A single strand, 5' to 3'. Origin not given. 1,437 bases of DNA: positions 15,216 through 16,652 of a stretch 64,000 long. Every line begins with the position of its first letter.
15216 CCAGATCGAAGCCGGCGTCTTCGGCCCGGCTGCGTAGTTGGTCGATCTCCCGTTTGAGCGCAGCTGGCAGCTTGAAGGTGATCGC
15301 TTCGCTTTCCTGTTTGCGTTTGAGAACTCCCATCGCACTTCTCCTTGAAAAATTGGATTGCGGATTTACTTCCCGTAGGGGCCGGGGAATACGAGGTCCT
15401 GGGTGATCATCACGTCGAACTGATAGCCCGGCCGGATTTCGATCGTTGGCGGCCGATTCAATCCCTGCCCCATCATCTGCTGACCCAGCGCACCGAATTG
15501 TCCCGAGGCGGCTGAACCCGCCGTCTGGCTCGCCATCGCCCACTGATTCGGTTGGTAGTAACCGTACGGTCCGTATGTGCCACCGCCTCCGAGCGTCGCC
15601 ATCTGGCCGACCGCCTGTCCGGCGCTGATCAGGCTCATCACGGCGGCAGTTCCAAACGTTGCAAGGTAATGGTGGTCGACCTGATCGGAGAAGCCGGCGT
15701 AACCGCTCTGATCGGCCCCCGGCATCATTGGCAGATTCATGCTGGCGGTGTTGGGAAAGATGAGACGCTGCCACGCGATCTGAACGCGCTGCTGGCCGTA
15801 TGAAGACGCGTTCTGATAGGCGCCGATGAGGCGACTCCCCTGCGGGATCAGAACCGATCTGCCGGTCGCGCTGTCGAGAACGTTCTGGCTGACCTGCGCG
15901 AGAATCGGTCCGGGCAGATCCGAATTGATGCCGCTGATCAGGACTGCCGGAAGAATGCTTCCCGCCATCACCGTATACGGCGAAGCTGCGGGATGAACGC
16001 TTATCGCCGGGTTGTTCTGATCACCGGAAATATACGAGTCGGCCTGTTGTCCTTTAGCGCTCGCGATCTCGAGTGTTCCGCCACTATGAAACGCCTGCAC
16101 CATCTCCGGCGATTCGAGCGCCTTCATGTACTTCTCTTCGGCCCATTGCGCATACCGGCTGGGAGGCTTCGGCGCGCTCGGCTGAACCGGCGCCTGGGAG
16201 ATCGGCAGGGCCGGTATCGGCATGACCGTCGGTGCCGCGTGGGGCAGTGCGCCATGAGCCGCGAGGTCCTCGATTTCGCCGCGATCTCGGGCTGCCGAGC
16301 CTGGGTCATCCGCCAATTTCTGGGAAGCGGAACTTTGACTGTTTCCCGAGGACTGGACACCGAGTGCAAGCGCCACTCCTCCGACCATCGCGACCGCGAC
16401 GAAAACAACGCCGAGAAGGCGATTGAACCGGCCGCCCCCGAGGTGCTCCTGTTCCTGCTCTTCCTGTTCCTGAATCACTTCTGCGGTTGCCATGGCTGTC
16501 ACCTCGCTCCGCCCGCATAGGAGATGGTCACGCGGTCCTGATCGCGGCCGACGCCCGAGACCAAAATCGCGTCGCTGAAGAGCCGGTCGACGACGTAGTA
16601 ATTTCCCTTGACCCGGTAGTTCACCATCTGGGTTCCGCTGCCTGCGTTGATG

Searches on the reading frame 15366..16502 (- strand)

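Call 58: search_protein_families(library=pfam, proteins=[window:15366-16502:-], max_evalue=0.001)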
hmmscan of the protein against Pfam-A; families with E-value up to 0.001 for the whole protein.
window:15366-16502:- (378 aa): 1 family
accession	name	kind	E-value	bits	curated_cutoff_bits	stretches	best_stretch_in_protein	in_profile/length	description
PF03743.19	TrbI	-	4.6e-60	203.1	35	1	177-372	1-188/188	Bacterial conjugation TrbI-like protein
